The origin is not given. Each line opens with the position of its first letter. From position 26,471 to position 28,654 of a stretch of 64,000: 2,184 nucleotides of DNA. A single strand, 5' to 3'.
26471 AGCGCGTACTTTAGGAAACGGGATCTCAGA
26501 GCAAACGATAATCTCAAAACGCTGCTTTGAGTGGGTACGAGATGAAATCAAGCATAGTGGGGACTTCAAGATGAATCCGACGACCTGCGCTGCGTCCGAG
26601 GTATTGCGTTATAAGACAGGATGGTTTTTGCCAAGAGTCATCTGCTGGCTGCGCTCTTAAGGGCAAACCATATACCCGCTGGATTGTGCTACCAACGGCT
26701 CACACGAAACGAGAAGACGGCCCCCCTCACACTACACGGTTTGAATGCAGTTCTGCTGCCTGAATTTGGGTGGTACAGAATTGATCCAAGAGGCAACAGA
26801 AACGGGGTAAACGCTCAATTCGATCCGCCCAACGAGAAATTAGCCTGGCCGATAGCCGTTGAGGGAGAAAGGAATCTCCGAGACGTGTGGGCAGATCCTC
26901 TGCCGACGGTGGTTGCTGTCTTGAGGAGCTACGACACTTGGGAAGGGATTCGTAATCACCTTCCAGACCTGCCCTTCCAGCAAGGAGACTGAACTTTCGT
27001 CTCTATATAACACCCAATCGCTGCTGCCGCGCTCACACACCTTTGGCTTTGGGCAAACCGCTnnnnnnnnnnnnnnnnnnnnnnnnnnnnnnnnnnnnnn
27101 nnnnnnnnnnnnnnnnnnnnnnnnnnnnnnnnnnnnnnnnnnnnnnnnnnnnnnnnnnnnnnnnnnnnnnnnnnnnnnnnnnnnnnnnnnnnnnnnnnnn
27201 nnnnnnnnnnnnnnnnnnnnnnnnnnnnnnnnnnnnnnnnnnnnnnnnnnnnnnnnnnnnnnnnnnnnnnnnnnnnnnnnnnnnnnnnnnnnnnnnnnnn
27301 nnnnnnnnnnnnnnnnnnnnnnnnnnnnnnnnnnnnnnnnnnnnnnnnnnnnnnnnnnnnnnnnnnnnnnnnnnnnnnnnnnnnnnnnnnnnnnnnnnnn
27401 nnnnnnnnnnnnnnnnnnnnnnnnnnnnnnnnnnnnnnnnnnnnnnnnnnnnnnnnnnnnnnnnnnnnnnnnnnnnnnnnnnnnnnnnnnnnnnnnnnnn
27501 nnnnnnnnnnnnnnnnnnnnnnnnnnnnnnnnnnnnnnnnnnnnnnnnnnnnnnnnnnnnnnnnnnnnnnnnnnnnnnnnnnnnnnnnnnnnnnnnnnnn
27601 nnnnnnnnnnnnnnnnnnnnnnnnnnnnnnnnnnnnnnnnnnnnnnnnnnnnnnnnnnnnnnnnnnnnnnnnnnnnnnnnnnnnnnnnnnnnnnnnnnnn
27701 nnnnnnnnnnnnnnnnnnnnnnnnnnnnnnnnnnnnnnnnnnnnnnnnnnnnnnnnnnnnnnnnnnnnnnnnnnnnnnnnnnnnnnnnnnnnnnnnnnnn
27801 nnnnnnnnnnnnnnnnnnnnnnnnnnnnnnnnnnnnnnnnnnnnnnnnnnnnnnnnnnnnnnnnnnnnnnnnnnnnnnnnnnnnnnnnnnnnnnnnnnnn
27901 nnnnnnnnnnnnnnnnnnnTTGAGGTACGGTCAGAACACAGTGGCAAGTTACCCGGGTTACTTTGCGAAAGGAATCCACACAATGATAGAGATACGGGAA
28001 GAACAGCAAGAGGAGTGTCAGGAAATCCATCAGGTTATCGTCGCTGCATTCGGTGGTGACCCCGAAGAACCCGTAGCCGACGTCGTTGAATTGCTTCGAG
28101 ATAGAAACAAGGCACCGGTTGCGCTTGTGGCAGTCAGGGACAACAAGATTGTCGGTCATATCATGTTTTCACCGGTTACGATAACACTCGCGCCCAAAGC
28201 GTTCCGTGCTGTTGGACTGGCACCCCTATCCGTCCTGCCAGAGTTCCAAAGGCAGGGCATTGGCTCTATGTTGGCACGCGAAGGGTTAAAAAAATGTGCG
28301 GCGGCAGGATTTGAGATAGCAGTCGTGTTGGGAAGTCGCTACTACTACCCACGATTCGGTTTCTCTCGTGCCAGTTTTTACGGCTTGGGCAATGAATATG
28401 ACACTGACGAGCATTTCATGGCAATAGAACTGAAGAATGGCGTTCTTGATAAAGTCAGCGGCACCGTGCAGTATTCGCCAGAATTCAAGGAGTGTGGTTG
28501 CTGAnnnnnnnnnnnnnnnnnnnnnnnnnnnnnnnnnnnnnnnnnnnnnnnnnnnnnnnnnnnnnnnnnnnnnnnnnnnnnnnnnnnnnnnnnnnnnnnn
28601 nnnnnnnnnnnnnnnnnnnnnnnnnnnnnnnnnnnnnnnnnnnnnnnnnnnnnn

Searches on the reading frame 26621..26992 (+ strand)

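Call 8: search_protein_families(library=ncbifam, proteins=[window:26621-26992:+], max_evalue=0.01)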
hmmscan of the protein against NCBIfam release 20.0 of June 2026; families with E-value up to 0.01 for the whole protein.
window:26621-26992:+ (123 aa): 0 families

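Call 26: search_protein_families(library=pfam, proteins=[window:26621-26992:+], max_evalue=0.001)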
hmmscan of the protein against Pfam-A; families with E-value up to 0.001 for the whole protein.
window:26621-26992:+ (123 aa): 1 family
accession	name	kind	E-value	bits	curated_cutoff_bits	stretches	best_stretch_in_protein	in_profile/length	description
PF01841.26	Transglut_core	-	7.8e-06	26.6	23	1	5-56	57-108/108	Transglutaminase-like superfamily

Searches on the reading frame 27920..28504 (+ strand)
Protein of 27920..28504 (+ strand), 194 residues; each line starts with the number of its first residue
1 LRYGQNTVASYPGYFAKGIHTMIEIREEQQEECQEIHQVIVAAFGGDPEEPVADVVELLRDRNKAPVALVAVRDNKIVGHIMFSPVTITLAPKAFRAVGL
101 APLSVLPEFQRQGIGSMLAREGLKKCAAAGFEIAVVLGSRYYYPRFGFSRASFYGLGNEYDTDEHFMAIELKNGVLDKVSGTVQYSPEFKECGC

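Call 4: search_protein_families(library=pfam, proteins=[window:27920-28504:+], max_evalue=0.1)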
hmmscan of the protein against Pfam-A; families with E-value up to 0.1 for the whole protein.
window:27920-28504:+ (194 aa): 7 families
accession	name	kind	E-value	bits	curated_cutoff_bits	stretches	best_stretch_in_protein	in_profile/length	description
PF13527.13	Acetyltransf_9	-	2.4e-14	53.8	25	1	24-150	1-126/127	Acetyltransferase (GNAT) domain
PF00583.31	Acetyltransf_1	-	6.9e-12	46.1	20.7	1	45-148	14-116/116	Acetyltransferase (GNAT) family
PF13508.13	Acetyltransf_7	-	1.5e-08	35.3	27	1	69-149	6-83/84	Acetyltransferase (GNAT) domain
PF13673.13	Acetyltransf_10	-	0.00015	22.2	23.6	1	68-149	33-108/128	Acetyltransferase (GNAT) domain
PF08445.16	FR47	-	0.0047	17.3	22.1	1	100-138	24-62/86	FR47-like protein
PF14542.12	Acetyltransf_CG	-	0.024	15.2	30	1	105-134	32-61/80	GCN5-related N-acetyl-transferase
PF00571.33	CBS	-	0.078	13.8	24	0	47-80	13-45/57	CBS domain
